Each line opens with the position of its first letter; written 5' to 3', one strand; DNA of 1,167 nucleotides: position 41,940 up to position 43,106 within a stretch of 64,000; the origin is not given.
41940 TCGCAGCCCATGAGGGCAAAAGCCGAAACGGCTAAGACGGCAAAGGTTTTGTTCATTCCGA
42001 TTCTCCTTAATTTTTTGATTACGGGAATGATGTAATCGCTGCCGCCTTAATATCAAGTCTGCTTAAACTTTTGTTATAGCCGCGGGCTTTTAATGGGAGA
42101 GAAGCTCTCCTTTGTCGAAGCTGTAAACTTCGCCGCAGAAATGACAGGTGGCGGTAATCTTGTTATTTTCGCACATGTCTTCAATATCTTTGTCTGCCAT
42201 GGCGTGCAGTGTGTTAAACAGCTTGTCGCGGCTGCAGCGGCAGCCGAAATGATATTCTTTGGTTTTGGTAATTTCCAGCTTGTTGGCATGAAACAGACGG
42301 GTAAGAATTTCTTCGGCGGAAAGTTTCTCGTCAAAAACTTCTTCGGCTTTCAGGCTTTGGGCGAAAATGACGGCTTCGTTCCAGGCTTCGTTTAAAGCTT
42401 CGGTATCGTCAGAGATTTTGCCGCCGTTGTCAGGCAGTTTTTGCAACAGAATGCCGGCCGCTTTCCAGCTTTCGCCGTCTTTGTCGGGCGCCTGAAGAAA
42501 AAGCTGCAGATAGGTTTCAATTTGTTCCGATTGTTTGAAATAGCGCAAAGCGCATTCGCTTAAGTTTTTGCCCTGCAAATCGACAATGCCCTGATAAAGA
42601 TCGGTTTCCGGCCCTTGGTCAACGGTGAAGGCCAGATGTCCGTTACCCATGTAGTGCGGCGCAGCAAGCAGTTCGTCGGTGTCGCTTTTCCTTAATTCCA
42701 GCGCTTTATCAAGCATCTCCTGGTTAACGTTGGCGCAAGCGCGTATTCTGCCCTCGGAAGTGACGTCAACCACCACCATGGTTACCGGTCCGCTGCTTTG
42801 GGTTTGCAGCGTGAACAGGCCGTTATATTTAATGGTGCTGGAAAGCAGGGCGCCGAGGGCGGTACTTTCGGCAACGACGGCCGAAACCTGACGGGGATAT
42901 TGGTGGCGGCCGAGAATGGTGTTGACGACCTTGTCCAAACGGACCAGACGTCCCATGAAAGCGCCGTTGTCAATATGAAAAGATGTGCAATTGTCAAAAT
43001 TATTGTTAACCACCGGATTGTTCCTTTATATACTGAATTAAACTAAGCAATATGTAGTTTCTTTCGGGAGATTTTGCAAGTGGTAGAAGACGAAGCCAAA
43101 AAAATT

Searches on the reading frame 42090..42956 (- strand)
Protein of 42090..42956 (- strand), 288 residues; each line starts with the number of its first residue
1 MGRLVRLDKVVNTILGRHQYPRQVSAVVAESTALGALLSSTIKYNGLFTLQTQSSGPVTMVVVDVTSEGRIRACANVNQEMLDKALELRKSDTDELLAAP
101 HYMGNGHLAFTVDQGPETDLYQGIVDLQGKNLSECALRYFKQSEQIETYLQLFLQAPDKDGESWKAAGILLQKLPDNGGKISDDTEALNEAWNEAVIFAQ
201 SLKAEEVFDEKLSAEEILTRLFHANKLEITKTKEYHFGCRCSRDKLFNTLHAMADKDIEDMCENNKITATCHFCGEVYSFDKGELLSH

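Call 102: search_protein_families(library=pfam, proteins=[window:42090-42956:-], max_evalue=0.001)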
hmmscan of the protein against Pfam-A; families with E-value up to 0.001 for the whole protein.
window:42090-42956:- (288 aa): 1 family
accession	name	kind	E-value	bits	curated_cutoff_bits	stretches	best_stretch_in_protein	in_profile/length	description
PF01430.24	HSP33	-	1e-64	219.1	21.4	1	2-281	15-273/273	Hsp33 protein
